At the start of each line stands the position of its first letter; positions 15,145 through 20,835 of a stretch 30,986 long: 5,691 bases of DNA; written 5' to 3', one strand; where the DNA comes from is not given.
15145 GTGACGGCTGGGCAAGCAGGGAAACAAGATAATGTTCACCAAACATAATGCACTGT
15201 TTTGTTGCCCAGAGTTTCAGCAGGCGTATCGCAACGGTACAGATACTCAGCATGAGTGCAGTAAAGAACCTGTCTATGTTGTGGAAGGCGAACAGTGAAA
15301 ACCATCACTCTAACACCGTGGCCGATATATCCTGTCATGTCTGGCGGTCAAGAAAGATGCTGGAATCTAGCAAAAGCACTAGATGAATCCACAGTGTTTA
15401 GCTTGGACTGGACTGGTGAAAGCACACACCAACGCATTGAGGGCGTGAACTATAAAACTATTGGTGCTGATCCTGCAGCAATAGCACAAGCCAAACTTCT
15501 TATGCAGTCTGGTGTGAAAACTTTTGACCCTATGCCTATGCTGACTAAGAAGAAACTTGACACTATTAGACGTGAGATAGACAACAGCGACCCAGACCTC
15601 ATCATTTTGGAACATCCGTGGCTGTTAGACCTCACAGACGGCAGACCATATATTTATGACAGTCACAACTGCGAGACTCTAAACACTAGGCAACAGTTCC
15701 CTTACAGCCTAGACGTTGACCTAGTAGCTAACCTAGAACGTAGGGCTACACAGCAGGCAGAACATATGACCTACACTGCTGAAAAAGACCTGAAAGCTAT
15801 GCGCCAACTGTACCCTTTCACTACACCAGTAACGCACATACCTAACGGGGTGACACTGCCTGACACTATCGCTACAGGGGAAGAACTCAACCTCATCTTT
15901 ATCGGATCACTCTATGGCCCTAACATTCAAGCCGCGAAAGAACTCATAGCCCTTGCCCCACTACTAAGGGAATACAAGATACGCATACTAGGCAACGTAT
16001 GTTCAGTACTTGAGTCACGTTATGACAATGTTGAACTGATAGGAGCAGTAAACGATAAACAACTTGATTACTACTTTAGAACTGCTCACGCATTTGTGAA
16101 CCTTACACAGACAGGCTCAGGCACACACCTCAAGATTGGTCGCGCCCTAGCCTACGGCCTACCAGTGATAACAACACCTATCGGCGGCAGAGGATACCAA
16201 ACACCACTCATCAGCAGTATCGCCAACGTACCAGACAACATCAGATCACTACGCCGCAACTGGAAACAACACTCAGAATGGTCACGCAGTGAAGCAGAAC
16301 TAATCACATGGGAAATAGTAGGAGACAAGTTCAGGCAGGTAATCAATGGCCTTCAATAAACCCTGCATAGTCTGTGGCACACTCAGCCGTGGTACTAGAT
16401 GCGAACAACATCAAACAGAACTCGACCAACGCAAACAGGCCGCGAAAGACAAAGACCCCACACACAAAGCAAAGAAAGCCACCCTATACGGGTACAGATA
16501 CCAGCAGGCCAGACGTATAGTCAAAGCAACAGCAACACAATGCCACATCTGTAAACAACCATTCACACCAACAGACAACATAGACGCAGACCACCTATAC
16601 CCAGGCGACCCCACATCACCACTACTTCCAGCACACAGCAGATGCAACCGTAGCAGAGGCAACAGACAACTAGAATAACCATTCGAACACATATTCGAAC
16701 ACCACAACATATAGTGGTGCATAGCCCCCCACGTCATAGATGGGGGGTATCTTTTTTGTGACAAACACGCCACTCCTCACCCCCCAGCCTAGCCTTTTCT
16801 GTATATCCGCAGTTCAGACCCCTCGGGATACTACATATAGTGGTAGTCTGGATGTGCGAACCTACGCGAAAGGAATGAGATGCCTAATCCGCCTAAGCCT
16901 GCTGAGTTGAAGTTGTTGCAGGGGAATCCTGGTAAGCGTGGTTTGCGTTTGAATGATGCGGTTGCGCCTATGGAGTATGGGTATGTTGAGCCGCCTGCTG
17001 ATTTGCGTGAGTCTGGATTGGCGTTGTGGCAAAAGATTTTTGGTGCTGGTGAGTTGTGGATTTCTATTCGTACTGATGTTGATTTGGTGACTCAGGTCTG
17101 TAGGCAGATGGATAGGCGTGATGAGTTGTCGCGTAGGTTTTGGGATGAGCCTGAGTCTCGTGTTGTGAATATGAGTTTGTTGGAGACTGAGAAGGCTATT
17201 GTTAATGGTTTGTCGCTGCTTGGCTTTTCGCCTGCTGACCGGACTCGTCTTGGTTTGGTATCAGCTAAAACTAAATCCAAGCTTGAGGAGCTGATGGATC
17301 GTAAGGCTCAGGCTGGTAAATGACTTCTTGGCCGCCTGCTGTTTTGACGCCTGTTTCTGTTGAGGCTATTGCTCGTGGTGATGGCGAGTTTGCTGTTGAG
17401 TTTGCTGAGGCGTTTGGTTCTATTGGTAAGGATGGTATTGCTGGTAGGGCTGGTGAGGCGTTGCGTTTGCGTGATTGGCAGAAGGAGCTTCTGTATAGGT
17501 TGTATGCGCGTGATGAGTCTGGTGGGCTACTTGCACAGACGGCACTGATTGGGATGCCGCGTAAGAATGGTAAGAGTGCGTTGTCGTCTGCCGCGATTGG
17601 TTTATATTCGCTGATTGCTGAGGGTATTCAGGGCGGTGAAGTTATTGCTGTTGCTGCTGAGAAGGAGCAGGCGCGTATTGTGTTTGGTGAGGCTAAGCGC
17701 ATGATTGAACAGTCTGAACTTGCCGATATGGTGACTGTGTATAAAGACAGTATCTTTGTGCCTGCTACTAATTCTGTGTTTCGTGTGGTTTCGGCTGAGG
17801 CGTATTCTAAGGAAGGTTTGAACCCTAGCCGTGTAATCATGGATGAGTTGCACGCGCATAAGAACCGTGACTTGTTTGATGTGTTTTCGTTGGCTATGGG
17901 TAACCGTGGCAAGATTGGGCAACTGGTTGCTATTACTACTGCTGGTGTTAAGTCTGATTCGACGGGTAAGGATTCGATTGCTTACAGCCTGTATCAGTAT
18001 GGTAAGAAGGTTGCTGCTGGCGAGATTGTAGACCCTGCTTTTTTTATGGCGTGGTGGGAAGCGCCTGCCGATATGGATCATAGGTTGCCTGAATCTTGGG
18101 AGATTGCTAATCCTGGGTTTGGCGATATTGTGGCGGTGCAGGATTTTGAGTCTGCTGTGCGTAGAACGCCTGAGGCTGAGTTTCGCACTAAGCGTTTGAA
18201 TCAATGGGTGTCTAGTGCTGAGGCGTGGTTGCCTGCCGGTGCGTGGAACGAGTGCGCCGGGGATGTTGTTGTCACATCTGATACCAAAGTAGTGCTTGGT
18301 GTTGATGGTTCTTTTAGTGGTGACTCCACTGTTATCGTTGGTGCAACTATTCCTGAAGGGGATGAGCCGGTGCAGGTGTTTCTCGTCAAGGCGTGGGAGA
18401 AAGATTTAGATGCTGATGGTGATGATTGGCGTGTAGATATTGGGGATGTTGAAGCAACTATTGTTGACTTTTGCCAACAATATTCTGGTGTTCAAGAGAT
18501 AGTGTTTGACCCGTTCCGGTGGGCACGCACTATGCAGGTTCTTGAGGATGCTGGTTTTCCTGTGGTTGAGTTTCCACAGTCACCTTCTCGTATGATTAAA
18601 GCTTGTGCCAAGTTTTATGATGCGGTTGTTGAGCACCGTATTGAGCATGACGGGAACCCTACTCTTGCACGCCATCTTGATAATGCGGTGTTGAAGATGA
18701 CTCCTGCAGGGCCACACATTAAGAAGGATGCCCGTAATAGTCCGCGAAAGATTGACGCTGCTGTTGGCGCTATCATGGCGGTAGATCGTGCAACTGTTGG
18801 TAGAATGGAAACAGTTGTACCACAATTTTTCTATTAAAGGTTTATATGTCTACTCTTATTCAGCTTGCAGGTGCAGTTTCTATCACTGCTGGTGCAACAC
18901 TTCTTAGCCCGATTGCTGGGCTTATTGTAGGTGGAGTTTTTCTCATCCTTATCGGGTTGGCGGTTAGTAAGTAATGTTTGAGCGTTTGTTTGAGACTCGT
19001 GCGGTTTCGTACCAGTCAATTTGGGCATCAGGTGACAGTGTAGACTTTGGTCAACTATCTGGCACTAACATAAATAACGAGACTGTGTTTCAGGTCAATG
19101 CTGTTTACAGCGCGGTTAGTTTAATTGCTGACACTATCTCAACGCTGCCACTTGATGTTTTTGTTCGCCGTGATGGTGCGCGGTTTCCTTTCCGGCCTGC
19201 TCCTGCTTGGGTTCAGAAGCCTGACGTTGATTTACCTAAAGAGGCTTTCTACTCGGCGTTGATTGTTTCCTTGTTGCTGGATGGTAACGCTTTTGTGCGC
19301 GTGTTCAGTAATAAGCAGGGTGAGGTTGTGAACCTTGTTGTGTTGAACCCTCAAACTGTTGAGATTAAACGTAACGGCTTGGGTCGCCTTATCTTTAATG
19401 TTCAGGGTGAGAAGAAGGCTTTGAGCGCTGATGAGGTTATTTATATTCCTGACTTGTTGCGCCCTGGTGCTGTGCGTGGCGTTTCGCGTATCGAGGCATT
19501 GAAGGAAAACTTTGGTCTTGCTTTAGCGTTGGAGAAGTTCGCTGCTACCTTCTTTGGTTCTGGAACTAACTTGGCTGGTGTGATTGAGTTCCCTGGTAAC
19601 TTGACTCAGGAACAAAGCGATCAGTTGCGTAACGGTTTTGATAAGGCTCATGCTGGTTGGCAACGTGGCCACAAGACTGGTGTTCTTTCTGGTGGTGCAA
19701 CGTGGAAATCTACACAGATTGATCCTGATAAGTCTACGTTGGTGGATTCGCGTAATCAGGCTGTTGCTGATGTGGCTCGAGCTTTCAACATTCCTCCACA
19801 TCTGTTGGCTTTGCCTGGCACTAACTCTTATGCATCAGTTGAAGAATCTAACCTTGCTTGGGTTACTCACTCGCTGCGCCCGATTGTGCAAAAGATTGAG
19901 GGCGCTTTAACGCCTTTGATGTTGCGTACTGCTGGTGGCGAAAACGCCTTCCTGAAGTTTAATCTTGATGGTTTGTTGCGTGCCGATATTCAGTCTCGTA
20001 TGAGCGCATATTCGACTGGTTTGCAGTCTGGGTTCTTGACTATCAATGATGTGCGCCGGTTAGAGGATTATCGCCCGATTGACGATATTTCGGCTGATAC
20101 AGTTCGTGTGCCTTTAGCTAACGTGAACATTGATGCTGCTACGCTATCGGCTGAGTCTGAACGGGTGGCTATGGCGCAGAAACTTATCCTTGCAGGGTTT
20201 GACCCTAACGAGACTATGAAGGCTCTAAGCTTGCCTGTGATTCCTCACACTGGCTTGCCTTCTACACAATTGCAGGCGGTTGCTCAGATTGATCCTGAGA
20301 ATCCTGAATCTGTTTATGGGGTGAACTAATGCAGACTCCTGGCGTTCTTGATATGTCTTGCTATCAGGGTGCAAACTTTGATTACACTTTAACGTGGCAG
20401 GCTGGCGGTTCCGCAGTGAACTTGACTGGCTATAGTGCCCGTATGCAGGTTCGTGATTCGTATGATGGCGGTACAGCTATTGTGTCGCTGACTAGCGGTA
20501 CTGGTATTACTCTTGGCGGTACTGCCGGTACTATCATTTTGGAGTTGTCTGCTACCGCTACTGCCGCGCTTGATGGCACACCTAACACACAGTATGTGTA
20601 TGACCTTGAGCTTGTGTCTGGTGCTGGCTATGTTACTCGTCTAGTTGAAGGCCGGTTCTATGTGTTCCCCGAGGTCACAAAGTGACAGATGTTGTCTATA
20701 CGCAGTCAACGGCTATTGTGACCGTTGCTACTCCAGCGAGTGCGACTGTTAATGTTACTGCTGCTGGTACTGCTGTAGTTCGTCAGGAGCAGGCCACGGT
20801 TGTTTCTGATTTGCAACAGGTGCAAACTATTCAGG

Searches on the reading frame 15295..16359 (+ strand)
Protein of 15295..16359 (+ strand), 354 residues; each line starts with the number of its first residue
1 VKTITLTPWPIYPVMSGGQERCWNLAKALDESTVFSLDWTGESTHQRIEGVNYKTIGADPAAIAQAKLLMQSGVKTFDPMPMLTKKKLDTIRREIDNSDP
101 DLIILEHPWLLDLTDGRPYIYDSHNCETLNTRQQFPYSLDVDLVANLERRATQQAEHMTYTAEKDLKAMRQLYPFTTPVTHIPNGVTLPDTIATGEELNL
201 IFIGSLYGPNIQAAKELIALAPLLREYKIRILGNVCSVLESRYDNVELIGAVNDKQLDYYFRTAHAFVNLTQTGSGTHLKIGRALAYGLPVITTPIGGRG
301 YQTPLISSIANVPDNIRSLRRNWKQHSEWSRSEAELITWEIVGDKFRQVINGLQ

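Call 5: search_protein_families(library=pfam, proteins=[window:15295-16359:+], max_evalue=0.01)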
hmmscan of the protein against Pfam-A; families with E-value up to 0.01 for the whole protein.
window:15295-16359:+ (354 aa): 4 families
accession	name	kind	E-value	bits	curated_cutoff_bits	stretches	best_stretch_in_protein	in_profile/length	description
PF13692.12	Glyco_trans_1_4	-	1.3e-11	45.4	27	1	199-298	3-110/142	Glycosyl transferases group 1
PF13439.12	Glyco_transf_4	-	3.5e-07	30.8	28.5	1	22-187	8-167/170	Glycosyltransferase Family 4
PF00534.26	Glycos_transf_1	-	0.00017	21.6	26.4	1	244-298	73-126/172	Glycosyl transferases group 1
PF13579.12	Glyco_trans_4_4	-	0.0037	18.1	29.7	1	92-185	64-158/158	Glycosyl transferase 4-like domain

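Call 6: search_protein_families(library=phrogs, proteins=[window:15295-16359:+], max_evalue=0.001)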
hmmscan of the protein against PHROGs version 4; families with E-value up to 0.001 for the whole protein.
window:15295-16359:+ (354 aa): 0 families

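Call 31: search_solved_structures(query=window:15295-16359:+, max_evalue=0.01)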
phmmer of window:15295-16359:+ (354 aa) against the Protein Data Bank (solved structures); distinct sequences matched with E-value up to 0.01: 0.

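Call 65: find_related_loci(query=window:15295-16359:+, collection=viral_contigs, flank=5000)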
Query window:15295-16359:+ (354 aa) in viral_contigs; peptide patterns used: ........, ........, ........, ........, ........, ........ (x = any residue, [..] = any of these).
9 stretches matched a pattern; 5 encode a relative of the query (tblastn E <= 1e-3); 5 distinct loci.
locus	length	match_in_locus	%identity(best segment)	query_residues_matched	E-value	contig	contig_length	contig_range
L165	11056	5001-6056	66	1-352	3e-165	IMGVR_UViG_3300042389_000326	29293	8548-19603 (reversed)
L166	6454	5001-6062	67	1-354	2e-161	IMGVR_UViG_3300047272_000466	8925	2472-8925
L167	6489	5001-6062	61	1-353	3e-146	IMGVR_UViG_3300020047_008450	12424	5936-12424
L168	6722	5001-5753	67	1-250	7e-111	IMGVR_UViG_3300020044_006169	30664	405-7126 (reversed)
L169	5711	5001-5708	64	1-235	5e-98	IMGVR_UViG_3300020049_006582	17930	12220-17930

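Call 67: find_homologous_proteins(query=window:15295-16359:+)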
Query window:15295-16359:+ (354 aa): 240 proteins with E <= 0.001 among 3159 candidates; the best 120 are listed.
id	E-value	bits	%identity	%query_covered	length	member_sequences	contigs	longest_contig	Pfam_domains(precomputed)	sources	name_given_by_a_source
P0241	5.5e-226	767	94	100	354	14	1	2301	PF13439.13,PF13692.13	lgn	-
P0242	4.7e-168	577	69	100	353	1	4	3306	PF00534.27,PF13579.13,PF13439.13,PF13692.13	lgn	-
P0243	3.9e-162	557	68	99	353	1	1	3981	PF13439.13,PF13692.13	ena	-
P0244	1.9e-161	555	69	100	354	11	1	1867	PF13439.13,PF13692.13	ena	-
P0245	5.5e-161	553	68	99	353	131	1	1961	PF13439.13,PF13692.13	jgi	jgi:glycosyltransferase involved in cell wall biosynthesis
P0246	6.5e-161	553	67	99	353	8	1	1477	PF13439.13,PF13692.13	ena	-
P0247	1.4e-159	549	66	99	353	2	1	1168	PF13439.13,PF13692.13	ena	-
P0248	1.9e-159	548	68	100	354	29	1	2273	PF13439.13,PF13692.13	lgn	-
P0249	4.2e-159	547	66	100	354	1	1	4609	PF13439.13,PF13692.13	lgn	-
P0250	1.8e-158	545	78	86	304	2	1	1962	PF13439.13,PF13692.13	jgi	jgi:glycosyltransferase involved in cell wall biosynthesis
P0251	7.6e-154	530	65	99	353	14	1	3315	PF13439.13,PF13692.13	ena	-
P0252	1.3e-151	523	64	100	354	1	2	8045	PF13439.13,PF13692.13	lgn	-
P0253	1.9e-150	519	64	99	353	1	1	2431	PF13439.13,PF13692.13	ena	-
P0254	1.6e-148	512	65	95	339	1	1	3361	PF13439.13,PF13692.13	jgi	jgi:hypothetical protein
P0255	1.2e-145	503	65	95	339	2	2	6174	PF13439.13,PF13692.13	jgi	jgi:hypothetical protein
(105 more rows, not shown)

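Call 98: search_protein_families(library=ncbifam, proteins=[window:15295-16359:+], max_evalue=0.01)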
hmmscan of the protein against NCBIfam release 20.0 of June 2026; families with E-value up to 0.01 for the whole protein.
window:15295-16359:+ (354 aa): 3 families
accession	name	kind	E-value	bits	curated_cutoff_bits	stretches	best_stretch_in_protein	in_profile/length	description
TIGR03087.1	stp1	hypoth_equivalog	3.6e-05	23.1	316.65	1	134-297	152-331/397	TIGR03087 family PEP-CTERM/XrtA system glycosyltransferase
NF041876.1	EPS_EpsE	equivalog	0.00025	20.4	400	1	244-298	276-329/389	exopolysaccharide biosynthesis GT4 family glycosyltransferase EpsE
TIGR04047.1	MSMEG_0565_glyc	hypoth_equivalog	0.0041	16.3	259.85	0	234-295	247-307/373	MSMEG_0565 family glycosyltransferase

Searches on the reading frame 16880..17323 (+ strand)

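Call 13: search_protein_families(library=phrogs, proteins=[window:16880-17323:+], max_evalue=0.001)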
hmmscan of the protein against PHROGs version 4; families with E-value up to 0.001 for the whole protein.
window:16880-17323:+ (147 aa): 1 family
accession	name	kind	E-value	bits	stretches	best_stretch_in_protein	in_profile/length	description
phrog_83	-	head and packaging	3e-15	57.4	1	1-145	42-205/246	terminase small subunit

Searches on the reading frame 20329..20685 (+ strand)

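Call 5: search_protein_families(library=pfam, proteins=[window:20329-20685:+], max_evalue=0.01)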
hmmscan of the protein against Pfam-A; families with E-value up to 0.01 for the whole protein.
window:20329-20685:+ (118 aa): 0 families

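Call 6: search_protein_families(library=phrogs, proteins=[window:20329-20685:+], max_evalue=0.001)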
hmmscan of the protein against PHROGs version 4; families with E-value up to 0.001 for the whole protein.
window:20329-20685:+ (118 aa): 2 families
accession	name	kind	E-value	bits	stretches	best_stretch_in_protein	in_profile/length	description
phrog_1084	-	unknown function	1.2e-27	97.5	1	1-118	2-116/123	unknown function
phrog_3304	-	tail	4.1e-10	40.8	1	8-117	8-113/177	L-shaped tail fiber protein assembly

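Call 98: search_protein_families(library=ncbifam, proteins=[window:20329-20685:+], max_evalue=0.01)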
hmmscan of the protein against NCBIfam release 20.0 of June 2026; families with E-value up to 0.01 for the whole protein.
window:20329-20685:+ (118 aa): 0 families
